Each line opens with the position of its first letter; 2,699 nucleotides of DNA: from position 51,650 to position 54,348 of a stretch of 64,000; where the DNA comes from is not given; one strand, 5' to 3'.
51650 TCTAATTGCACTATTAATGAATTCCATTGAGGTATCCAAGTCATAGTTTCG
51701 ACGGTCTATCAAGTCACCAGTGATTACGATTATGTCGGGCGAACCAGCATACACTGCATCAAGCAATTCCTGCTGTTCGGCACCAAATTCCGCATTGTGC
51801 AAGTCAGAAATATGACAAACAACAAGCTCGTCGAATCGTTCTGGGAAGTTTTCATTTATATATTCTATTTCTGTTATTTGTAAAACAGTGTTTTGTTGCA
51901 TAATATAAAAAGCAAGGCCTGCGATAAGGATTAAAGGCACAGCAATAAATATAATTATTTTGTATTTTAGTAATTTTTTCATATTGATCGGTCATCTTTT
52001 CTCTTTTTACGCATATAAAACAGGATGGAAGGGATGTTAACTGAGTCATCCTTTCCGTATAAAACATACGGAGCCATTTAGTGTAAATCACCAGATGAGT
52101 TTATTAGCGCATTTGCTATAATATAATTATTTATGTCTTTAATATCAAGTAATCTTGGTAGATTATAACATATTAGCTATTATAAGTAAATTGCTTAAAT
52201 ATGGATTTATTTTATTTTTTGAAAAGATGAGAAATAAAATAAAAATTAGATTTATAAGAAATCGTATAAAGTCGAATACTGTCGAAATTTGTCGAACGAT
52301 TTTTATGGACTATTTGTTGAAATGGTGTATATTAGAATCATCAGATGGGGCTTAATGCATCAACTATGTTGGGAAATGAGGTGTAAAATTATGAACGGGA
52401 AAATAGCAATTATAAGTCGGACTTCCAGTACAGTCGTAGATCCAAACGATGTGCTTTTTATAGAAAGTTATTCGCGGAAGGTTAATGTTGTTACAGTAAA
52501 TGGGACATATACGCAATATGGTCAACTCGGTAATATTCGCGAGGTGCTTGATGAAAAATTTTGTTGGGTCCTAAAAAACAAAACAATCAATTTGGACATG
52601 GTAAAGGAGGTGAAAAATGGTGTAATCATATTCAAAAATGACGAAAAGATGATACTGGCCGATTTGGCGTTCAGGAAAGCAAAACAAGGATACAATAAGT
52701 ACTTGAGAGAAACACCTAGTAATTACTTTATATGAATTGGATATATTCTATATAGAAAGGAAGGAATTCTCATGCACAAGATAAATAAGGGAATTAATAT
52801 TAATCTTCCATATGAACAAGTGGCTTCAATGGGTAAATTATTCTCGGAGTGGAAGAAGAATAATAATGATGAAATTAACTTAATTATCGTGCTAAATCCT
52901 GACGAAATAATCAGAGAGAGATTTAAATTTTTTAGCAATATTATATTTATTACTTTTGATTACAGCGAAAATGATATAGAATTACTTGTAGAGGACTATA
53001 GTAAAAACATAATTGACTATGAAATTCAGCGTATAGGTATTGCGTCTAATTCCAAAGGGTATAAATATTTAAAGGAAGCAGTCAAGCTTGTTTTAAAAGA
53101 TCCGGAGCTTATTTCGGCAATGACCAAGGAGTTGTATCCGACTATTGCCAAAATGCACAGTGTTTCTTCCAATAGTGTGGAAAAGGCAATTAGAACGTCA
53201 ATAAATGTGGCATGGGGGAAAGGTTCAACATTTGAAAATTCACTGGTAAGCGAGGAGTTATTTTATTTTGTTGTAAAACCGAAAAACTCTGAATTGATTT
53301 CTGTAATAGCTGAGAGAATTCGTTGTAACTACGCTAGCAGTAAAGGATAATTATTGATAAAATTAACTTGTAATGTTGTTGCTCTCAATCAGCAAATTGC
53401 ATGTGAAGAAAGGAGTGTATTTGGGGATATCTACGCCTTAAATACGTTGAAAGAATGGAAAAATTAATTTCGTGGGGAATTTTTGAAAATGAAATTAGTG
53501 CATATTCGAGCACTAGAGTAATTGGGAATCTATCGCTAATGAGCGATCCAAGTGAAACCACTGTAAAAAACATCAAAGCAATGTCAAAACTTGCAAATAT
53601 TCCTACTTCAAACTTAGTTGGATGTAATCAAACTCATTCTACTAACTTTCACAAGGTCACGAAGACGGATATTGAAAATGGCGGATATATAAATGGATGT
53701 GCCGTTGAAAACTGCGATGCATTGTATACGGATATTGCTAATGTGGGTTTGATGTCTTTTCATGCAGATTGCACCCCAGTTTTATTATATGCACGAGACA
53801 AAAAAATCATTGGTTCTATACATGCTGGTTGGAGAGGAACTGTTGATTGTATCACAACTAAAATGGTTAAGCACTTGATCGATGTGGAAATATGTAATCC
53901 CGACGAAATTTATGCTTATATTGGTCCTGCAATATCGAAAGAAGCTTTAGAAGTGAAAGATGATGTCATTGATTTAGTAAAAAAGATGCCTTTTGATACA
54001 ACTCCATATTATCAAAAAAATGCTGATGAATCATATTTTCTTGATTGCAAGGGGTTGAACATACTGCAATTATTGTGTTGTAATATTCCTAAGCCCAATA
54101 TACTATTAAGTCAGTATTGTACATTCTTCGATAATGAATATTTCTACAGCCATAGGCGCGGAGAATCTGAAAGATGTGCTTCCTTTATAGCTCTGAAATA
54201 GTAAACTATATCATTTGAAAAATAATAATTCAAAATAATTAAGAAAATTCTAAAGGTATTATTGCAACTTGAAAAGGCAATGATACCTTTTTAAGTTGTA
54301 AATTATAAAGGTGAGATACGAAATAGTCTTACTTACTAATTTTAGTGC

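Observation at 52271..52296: Triple Spo0A-box array (TGTCGAA) with helical phasing upstream of the operon that encodes a Spo0A-domain protein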

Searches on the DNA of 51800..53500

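Call 68: search_rna_families(source=window, start=51800, end=53500, threshold=evalue, max_evalue=1)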
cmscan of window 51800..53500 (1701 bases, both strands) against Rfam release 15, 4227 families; matches with E-value up to 1: 1.
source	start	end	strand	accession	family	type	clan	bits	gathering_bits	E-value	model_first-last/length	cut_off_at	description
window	52536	52578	+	RF04356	Plastid-ndhA-ndhB-1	Intron;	CL00155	19.5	61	0.29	1-49/49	no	Plastid-ndhA-ndhB-1 group II-D5 intron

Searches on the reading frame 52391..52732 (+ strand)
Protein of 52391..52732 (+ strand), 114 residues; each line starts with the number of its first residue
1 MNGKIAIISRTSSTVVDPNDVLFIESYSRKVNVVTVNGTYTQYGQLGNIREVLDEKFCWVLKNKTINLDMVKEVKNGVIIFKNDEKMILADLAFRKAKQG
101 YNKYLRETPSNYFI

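Call 6: search_protein_families(library=pfam, proteins=[window:52391-52732:+], max_evalue=0.01)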
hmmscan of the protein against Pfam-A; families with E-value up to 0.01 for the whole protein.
window:52391-52732:+ (114 aa): 1 family
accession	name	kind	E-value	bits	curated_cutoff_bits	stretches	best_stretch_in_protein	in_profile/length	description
PF04397.21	LytTR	-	2e-10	41.2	22.6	1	14-91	4-87/98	LytTr DNA-binding domain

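Call 36: find_homologous_proteins(query=window:52391-52732:+)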
Query window:52391-52732:+ (114 aa): 2 proteins with E <= 0.001 among 3 candidates.
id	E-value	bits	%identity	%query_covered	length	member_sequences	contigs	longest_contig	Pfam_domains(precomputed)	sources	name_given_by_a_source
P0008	3.5e-68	244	100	100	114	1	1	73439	PF04397.22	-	-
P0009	2.3e-54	200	76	100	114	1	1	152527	PF04397.22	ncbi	-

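Call 50: find_related_loci(query=A3, collection=metagenome_contigs, flank=3000)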
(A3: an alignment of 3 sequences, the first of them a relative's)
Query A3 (114 aa) in metagenome_contigs; peptide patterns used: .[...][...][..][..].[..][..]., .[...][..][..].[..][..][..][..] (x = any residue, [..] = any of these).
166 stretches matched a pattern, but none encodes a relative of the query by tblastn (E <= 1e-3).

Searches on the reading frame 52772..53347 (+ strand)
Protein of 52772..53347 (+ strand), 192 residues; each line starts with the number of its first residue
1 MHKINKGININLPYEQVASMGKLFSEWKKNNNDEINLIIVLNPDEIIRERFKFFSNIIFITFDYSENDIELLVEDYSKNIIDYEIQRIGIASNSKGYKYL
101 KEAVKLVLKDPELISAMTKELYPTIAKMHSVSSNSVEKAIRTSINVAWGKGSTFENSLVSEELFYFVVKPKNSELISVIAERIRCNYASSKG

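Call 6: search_protein_families(library=pfam, proteins=[window:52772-53347:+], max_evalue=0.01)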
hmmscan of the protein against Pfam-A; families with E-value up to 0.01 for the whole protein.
window:52772-53347:+ (192 aa): 1 family
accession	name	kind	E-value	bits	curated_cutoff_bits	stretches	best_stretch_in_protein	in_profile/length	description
PF08769.17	Spo0A_C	-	7.6e-28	97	25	1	84-183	4-104/104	Sporulation initiation factor Spo0A C terminal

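Call 11: find_homologous_proteins(query=window:52772-53347:+)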
Query window:52772-53347:+ (192 aa): 7 proteins with E <= 0.001 among 237 candidates.
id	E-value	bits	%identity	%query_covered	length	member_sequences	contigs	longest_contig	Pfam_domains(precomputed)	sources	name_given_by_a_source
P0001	1.5e-117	408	100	100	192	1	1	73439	PF08769.18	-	-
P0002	7.0e-68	246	64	99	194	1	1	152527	PF08769.18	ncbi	-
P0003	3.8e-19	87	45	61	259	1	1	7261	PF00072.31,PF08769.18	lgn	-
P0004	1.2e-17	82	42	53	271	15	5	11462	PF00072.31,PF08769.18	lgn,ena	-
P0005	1.5e-17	82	43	53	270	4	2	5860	PF00072.31,PF08769.18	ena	-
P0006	9.1e-17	79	42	52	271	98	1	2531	PF00072.31,PF08769.18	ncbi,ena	-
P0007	1.1e-14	73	44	52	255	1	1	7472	PF00072.31,PF08769.18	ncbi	-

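Call 12: find_encoding_contigs(protein=P0002, flank=6000)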
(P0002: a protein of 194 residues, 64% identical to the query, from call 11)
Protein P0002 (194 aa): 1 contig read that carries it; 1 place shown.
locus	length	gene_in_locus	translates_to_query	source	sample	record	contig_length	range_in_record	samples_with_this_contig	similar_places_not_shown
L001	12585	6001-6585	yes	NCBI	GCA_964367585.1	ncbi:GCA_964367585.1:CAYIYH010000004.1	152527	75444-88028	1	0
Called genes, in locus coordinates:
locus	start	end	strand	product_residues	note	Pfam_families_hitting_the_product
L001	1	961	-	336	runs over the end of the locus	PF00356:LacI, PF00532:Peripla_BP_1, PF13407:Peripla_BP_4, PF13377:Peripla_BP_3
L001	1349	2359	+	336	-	PF12680:SnoaL_2 (faint), PF07366:SnoaL (weak)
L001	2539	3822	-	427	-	PF02540:NAD_synthase (faint), PF06508:QueC (faint), PF00958:GMP_synt_C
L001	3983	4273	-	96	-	PF27236:AF_0334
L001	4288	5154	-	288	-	PF00149:Metallophos, PF12850:Metallophos_2 (weak)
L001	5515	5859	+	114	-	PF04397:LytTR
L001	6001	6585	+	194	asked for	PF08769:Spo0A_C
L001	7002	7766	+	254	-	PF02578:Cu-oxidase_4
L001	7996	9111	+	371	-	PF03601:Cons_hypoth698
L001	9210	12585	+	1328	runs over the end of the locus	PF00990:GGDEF, PF00563:EAL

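Call 18: search_solved_structures(query=window:52772-53347:+, show_alignments=2)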
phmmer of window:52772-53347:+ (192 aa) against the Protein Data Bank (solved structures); distinct sequences matched with E-value up to 0.001: 2.
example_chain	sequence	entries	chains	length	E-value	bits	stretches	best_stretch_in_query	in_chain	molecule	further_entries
1fc3_A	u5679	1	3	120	1.8e-20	76.8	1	84-189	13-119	SPO0A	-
1lq1_A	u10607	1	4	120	2.6e-20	76.3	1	84-189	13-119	Stage 0 sporulation protein A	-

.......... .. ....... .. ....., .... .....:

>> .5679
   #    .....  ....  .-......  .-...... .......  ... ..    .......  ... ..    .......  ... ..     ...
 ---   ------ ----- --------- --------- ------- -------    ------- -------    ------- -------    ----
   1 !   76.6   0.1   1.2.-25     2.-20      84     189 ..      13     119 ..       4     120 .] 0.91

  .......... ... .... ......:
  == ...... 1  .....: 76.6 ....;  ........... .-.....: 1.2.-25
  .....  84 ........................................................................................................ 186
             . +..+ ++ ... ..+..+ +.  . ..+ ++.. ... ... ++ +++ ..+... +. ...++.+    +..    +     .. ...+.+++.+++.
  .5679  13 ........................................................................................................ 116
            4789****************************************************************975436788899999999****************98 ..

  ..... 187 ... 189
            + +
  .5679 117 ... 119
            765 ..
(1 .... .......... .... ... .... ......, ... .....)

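Call 38: find_encoding_contigs(protein=P0001, flank=10000, max_places=3)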
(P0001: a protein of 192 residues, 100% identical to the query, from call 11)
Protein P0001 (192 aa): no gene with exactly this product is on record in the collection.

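Call 42: search_protein_representatives(protein=window:52772-53347:+)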
Query: 192 residues. Proteins with E-value up to 0.001 (for the whole library): 6296; up to 1e-10: 1450; up to 1e-30: 7. The best 150 are listed.
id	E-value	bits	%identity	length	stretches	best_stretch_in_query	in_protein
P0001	4.8e-118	407.7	100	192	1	1-192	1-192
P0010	1.2e-51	191.4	35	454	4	75-185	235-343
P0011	3.5e-48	180.1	38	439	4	81-183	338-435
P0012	9.2e-35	136.4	28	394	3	81-185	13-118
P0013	4.2e-32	127.8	33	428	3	74-179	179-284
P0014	7.5e-32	126.9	36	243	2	74-187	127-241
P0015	7.6e-32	126.9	27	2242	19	92-147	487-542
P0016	2.3e-27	112.3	40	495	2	85-185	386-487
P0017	5.3e-27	111.1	30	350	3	77-185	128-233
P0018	5.5e-26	107.9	33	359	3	81-146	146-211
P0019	6.6e-26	107.6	32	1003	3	84-183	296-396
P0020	3.0e-23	98.9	31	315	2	85-186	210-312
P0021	4.3e-22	95.2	33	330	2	78-185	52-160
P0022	6.1e-22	94.7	35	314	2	82-185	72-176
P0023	1.7e-21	93.3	34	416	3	84-184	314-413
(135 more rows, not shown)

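Call 51: predict_structure(alignment_id=A2)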
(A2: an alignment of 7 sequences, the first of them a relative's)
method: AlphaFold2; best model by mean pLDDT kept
length: 192 residues; sequences in the alignment: 7
mean_pLDDT: 58.8   pTM: 0.53
mean pLDDT of the five models: 58.8, 58.8, 58.1, 56.8, 55.9
residues with pLDDT >= 90: 36; 70-90: 48; 50-70: 11; < 50: 97
segments of 3 or more residues with pLDDT < 50: 1-28, 30-78, 151-165, 188-192
pLDDT, mean of each block of 10 residues (from residue 1): 25 38 44 34 33 31 32 41 78 88 90 90 96 95 79 34 53 84 58 30
secondary structure, 60 per line:
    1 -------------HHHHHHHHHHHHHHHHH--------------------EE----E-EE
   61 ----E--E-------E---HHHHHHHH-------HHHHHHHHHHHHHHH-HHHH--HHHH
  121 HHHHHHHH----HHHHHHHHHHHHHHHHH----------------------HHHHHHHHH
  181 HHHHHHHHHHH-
elements in order: H14-30 H80-87 H95-109 H111-114 H117-128 H133-149 H172-191

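Call 59: search_dna_similar(query=window:52772-53347:+, collection=phages, mode=protein, max_rows=15)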
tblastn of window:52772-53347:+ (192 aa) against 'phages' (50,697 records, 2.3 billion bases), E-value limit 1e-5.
Records with a match: 13; places in all: 13; records where one place covers at least 80% of the query: 0.
Best place of each record, by identity: <60% 13.
By first word of the organism name: Bacteriophage 13.
By host as written in the record: - 13.
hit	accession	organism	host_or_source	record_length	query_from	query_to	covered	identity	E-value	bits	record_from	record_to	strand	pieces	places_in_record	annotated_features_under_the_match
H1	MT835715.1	Bacteriophage sp.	human fecal samples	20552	66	190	65%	36.5%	9e-20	92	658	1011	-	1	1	record has no annotation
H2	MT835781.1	Bacteriophage sp.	human fecal samples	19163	85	184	52%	44.8%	3e-20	93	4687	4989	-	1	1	record has no annotation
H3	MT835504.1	Bacteriophage sp.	human fecal samples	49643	85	189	55%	41.8%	1e-19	91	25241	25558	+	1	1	record has no annotation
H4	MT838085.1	Bacteriophage sp.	human fecal samples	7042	88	189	53%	42.1%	1e-16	82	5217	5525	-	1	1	record has no annotation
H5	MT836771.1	Bacteriophage sp.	human fecal samples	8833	85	184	52%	41.0%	5e-16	81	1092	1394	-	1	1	record has no annotation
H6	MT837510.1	Bacteriophage sp.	human fecal samples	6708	85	186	53%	39.8%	4e-18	87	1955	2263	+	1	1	record has no annotation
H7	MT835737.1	Bacteriophage sp.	human fecal samples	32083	85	186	53%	38.8%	6e-18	86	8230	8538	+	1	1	record has no annotation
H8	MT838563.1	Bacteriophage sp.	human fecal samples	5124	85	192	56%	35.8%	1e-13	74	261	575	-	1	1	record has no annotation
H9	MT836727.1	Bacteriophage sp.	human fecal samples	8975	85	189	55%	36.4%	3e-15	79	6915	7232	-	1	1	record has no annotation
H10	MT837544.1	Bacteriophage sp.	human fecal samples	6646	85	184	52%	37.9%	1e-15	79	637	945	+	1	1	record has no annotation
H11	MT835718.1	Bacteriophage sp.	human fecal samples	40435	88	183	50%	39.2%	1e-15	80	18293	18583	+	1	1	record has no annotation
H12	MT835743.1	Bacteriophage sp.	human fecal samples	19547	85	177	48%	35.5%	4e-10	64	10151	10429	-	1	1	record has no annotation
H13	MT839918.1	Bacteriophage sp.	human fecal samples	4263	85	151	35%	44.8%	3e-12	70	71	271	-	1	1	record has no annotation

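Call 60: get_annotated_region(hit=H1, flank=4000)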
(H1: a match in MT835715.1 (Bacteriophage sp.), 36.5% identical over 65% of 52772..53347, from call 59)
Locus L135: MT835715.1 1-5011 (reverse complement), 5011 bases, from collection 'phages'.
description: UNVERIFIED: Bacteriophage sp. clone scaffold_513 genomic sequence.
organism: Bacteriophage sp. (NCBI taxid 38018)
taxonomy: Viruses
host: -; source: human fecal samples; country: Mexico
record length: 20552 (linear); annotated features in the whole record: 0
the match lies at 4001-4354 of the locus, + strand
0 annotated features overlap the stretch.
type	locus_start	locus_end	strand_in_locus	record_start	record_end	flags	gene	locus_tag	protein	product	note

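Call 61: get_annotated_region(hit=H2, flank=4000)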
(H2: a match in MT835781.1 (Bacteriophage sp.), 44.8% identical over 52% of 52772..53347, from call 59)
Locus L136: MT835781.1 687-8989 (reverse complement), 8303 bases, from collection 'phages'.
description: UNVERIFIED: Bacteriophage sp. clone scaffold_676 genomic sequence.
organism: Bacteriophage sp. (NCBI taxid 38018)
taxonomy: Viruses
host: -; source: human fecal samples; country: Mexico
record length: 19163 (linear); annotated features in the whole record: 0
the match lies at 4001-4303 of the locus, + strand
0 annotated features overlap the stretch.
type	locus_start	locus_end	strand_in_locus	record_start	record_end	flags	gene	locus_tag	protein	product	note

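Call 62: get_annotated_region(hit=H3, flank=4000)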
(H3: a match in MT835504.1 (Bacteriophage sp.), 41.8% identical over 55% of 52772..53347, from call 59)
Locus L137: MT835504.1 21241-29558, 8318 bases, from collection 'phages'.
description: UNVERIFIED: Bacteriophage sp. clone scaffold_58 genomic sequence.
organism: Bacteriophage sp. (NCBI taxid 38018)
taxonomy: Viruses
host: -; source: human fecal samples; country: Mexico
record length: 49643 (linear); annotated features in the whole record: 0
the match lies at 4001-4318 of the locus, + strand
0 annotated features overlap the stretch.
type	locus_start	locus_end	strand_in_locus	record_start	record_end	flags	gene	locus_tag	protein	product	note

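Call 63: get_annotated_region(hit=H7, flank=4000)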
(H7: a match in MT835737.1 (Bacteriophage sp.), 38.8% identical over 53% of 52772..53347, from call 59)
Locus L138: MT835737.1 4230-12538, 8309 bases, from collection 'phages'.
description: UNVERIFIED: Bacteriophage sp. clone scaffold_568 genomic sequence.
organism: Bacteriophage sp. (NCBI taxid 38018)
taxonomy: Viruses
host: -; source: human fecal samples; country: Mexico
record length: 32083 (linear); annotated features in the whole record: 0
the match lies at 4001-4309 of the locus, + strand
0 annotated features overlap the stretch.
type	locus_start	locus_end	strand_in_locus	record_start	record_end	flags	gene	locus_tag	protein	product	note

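Call 71: list_cluster_members(proteins=[P0002, P0009])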
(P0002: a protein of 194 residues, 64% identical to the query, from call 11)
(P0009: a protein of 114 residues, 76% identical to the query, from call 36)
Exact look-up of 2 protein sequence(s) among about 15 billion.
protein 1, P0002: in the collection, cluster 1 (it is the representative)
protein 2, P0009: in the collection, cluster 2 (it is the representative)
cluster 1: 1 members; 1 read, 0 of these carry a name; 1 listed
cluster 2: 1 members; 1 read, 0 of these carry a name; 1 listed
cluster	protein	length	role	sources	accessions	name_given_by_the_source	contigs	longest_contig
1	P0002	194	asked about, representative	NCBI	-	-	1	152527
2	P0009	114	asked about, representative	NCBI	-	-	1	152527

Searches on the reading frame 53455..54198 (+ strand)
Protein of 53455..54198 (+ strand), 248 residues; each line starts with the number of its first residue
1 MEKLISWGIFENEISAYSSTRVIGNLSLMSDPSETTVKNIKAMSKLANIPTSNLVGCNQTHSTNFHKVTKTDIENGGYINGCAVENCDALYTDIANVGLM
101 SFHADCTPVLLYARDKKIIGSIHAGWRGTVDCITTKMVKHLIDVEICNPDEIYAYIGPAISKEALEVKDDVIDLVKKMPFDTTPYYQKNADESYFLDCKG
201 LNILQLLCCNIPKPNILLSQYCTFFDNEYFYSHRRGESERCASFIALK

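Call 6: search_protein_families(library=pfam, proteins=[window:53455-54198:+], max_evalue=0.01)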
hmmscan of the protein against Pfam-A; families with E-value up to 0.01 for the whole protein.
window:53455-54198:+ (248 aa): 1 family
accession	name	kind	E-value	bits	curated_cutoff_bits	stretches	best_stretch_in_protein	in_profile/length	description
PF02578.20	Cu-oxidase_4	-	1.5e-51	175.5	22.9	1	29-245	21-237/238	Multi-copper polyphenol oxidoreductase laccase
